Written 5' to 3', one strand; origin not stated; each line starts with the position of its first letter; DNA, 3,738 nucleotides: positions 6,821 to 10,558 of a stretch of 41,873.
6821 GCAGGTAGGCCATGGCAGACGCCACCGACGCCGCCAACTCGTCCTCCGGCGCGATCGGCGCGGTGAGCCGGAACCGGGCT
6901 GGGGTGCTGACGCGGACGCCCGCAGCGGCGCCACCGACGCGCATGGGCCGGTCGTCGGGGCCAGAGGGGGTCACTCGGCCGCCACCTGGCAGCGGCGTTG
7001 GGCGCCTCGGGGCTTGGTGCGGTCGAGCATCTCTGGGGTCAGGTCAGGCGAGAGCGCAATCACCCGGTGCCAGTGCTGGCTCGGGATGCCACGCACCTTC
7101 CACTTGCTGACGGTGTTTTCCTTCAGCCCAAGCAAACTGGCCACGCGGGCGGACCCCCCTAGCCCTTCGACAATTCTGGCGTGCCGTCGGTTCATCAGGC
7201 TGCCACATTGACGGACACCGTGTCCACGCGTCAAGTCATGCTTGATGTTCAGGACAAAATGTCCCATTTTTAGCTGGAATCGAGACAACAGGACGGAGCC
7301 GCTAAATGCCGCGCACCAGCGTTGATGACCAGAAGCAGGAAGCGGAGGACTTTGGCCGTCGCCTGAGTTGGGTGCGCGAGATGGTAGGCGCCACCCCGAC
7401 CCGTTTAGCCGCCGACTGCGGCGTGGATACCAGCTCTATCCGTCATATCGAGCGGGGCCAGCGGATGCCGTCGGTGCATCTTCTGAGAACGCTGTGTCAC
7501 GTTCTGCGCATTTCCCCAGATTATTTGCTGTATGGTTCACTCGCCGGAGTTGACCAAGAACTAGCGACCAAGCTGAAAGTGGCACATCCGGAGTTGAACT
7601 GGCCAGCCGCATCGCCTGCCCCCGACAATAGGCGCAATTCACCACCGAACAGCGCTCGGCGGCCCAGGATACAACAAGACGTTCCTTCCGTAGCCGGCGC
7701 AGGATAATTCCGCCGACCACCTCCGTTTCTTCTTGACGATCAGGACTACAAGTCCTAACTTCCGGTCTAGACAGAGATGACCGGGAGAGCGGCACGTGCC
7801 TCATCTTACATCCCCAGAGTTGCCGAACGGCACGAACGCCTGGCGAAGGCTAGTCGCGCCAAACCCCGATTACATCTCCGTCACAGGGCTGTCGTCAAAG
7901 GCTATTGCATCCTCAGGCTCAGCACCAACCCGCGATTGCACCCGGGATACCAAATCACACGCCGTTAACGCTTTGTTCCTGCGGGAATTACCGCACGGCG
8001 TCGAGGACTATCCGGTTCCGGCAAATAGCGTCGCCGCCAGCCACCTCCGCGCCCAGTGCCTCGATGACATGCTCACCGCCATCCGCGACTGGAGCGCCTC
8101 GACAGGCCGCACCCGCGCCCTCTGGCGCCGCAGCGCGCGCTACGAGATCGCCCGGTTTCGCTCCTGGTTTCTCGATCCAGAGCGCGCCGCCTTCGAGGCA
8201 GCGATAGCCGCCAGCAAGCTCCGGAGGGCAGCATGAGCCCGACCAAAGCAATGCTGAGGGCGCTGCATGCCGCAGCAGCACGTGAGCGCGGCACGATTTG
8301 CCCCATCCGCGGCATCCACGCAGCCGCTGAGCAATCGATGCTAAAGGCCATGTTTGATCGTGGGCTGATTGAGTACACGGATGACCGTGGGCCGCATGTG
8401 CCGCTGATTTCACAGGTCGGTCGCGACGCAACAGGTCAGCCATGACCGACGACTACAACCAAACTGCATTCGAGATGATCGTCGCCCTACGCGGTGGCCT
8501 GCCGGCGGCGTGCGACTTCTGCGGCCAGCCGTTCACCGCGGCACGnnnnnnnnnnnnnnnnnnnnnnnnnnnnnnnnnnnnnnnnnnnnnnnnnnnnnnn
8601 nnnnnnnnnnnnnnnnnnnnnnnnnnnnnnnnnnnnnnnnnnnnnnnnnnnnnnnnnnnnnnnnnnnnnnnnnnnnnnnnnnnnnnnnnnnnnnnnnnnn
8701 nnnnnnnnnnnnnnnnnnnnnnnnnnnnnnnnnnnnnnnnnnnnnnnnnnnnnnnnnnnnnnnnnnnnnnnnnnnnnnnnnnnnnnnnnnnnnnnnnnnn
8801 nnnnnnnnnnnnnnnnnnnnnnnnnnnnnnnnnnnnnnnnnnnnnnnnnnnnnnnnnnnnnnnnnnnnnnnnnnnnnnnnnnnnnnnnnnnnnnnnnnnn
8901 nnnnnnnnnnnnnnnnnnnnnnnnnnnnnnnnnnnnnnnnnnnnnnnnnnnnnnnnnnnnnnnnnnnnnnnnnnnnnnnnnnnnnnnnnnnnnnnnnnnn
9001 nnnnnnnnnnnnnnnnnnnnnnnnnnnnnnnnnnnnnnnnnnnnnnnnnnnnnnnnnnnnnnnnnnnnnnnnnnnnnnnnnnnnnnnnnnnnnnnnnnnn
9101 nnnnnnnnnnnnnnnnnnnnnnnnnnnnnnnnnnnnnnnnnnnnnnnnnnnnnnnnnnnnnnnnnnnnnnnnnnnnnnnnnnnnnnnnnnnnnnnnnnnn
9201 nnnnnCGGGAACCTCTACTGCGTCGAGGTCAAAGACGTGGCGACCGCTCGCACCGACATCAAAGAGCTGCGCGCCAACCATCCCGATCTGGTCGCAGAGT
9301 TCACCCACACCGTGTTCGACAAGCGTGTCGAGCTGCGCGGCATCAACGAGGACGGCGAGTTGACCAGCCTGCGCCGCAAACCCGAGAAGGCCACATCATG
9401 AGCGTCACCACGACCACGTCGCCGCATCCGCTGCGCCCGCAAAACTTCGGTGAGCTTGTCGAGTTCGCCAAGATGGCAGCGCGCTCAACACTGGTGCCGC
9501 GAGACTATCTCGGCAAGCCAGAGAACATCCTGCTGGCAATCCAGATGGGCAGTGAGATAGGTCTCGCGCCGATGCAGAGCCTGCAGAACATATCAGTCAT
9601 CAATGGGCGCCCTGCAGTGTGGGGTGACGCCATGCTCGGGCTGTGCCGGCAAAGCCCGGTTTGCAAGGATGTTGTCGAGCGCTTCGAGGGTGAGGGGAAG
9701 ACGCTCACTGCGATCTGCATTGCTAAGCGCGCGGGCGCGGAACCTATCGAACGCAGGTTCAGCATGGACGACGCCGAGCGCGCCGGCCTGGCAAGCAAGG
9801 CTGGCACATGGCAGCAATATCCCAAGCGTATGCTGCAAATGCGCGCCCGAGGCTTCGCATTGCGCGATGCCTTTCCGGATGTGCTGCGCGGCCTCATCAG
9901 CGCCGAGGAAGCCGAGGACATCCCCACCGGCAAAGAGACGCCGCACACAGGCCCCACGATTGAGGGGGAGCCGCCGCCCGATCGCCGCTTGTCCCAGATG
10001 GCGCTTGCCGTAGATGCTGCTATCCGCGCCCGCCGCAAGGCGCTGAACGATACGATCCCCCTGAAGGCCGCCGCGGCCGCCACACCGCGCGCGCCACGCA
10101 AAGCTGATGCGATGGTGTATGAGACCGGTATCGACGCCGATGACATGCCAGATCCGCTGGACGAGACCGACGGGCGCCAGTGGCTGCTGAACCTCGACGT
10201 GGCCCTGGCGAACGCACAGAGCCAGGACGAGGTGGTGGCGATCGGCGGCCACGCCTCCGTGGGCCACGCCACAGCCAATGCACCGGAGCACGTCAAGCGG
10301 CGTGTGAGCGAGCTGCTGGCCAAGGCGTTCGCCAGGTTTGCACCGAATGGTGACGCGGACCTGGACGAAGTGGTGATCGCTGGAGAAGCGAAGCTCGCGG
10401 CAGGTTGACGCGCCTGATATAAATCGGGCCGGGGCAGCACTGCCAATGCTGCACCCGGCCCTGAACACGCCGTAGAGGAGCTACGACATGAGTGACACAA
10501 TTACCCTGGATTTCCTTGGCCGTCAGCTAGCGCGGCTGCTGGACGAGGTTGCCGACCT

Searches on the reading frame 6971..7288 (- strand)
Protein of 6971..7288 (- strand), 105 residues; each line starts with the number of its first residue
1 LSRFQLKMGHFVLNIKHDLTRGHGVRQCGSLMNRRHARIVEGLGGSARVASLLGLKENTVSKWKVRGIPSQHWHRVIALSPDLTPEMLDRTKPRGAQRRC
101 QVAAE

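Call 78: search_protein_families(library=pfam, proteins=[window:6971-7288:-], max_evalue=0.01)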
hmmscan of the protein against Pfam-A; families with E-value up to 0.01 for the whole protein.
window:6971-7288:- (105 aa): 2 families
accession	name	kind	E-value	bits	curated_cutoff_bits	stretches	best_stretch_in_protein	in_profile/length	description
PF15943.11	YdaS_toxin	-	4.9e-05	23.5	30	1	38-72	3-39/65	Bacterial toxin YdaS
PF14549.12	P22_Cro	-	0.00049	20.3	30.2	1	37-69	3-34/60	DNA-binding transcriptional regulator Cro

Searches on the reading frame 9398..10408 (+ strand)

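Call 28: search_protein_families(library=pfam, proteins=[window:9398-10408:+], max_evalue=0.01)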
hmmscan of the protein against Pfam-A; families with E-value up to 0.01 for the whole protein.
window:9398-10408:+ (336 aa): 1 family
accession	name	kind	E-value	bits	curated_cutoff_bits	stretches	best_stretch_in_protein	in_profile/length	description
PF03837.19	RecT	-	1.1e-05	25.5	24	1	97-177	108-192/198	RecT family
